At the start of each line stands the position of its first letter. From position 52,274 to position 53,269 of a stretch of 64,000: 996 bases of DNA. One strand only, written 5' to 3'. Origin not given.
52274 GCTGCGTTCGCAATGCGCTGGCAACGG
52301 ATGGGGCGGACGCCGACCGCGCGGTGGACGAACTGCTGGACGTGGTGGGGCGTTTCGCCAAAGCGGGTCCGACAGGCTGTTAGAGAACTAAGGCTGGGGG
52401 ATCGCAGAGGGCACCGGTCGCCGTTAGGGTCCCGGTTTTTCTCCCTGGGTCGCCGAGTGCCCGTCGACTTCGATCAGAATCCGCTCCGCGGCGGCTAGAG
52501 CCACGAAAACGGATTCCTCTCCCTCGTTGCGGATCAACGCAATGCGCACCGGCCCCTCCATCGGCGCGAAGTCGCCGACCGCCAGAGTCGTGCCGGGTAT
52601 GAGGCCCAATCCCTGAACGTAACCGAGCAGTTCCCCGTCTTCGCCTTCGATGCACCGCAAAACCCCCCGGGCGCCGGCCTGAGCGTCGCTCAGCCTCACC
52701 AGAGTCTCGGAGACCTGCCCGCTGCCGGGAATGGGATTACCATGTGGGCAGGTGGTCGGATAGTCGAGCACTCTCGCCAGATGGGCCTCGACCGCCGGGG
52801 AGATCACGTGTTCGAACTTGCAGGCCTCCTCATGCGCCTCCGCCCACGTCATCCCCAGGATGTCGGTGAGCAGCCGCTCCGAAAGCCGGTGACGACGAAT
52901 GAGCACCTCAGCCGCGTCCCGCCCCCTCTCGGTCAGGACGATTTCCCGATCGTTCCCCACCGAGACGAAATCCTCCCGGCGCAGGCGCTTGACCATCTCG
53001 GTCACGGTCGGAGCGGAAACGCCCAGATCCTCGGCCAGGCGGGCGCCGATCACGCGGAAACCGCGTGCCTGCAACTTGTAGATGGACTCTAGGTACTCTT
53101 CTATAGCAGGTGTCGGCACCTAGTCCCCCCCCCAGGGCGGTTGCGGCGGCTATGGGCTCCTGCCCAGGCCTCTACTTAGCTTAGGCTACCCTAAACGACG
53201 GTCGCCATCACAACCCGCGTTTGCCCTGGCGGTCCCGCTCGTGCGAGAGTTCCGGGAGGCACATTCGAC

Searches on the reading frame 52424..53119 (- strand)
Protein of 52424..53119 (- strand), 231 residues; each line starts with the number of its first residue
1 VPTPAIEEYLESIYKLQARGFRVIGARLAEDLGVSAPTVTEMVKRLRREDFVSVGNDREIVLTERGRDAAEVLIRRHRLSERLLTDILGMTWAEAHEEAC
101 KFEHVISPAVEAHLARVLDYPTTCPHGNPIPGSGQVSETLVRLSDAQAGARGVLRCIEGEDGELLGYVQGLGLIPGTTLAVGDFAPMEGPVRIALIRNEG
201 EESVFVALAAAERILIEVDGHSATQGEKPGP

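Call 45: search_protein_families(library=pfam, proteins=[window:52424-53119:-], max_evalue=0.00001)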
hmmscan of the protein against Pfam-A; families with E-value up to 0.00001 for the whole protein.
window:52424-53119:- (231 aa): 3 families
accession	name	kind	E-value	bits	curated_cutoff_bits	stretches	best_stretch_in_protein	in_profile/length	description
PF02742.21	Fe_dep_repr_C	-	1e-29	102.8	27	1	63-131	1-69/70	Iron dependent repressor, metal binding and dimerisation domain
PF01325.25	Fe_dep_repress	-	3.5e-14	53.2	26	1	3-58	3-58/60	Iron dependent repressor, N-terminal DNA binding domain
PF04023.20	FeoA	-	4e-10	40.1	23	1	141-217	1-73/74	FeoA domain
